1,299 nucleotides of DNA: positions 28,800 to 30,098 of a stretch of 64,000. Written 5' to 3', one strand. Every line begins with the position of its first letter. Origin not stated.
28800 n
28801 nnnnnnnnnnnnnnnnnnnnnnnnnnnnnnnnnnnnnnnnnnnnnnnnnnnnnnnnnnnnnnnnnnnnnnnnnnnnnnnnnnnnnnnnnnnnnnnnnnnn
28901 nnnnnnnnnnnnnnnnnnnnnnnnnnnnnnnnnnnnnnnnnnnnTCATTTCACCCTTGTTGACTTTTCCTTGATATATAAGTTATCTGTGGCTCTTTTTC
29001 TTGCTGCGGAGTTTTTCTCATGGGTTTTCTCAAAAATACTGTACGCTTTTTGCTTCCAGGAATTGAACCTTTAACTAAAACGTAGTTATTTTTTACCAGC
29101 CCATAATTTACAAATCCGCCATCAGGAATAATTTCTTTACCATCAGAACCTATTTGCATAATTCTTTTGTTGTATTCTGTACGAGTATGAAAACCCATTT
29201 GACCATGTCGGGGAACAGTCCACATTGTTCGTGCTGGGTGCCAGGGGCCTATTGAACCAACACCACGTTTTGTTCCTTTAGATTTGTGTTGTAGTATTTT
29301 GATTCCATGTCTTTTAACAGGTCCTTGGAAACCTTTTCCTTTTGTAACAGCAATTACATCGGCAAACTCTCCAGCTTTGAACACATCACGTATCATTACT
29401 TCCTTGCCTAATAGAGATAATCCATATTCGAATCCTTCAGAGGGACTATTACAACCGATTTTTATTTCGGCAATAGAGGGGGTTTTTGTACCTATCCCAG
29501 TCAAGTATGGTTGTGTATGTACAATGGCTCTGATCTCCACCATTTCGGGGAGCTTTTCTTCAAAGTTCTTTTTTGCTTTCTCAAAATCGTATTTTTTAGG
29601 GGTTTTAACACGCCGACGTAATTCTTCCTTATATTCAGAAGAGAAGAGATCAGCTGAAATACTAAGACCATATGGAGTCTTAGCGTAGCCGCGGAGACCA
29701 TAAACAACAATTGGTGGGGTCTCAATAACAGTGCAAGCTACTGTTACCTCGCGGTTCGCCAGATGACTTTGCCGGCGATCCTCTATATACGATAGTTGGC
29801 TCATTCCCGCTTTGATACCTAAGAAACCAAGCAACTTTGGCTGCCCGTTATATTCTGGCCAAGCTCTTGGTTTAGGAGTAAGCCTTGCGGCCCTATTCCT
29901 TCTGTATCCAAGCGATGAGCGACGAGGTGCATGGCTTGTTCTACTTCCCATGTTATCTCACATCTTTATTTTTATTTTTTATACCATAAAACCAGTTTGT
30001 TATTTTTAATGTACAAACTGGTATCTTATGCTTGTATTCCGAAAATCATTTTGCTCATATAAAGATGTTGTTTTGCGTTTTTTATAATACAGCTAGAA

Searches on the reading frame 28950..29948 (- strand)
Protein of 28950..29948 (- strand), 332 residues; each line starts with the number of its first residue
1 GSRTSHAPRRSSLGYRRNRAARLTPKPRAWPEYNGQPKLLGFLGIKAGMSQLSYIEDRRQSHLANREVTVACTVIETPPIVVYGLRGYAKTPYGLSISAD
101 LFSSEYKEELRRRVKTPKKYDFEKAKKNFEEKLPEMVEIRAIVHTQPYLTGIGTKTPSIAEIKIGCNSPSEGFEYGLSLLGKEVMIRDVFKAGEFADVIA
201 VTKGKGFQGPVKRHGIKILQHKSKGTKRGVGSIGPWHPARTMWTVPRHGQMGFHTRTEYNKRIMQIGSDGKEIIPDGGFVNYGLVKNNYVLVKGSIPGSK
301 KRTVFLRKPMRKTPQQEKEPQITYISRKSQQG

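Call 36: search_protein_families(library=pfam, proteins=[window:28950-29948:-], max_evalue=0.001)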
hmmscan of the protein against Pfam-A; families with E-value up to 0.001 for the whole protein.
window:28950-29948:- (332 aa): 1 family
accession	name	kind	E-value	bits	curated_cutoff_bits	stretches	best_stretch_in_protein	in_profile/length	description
PF00297.29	Ribosomal_L3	-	3.1e-81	273.7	22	1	6-332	7-369/369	Ribosomal protein L3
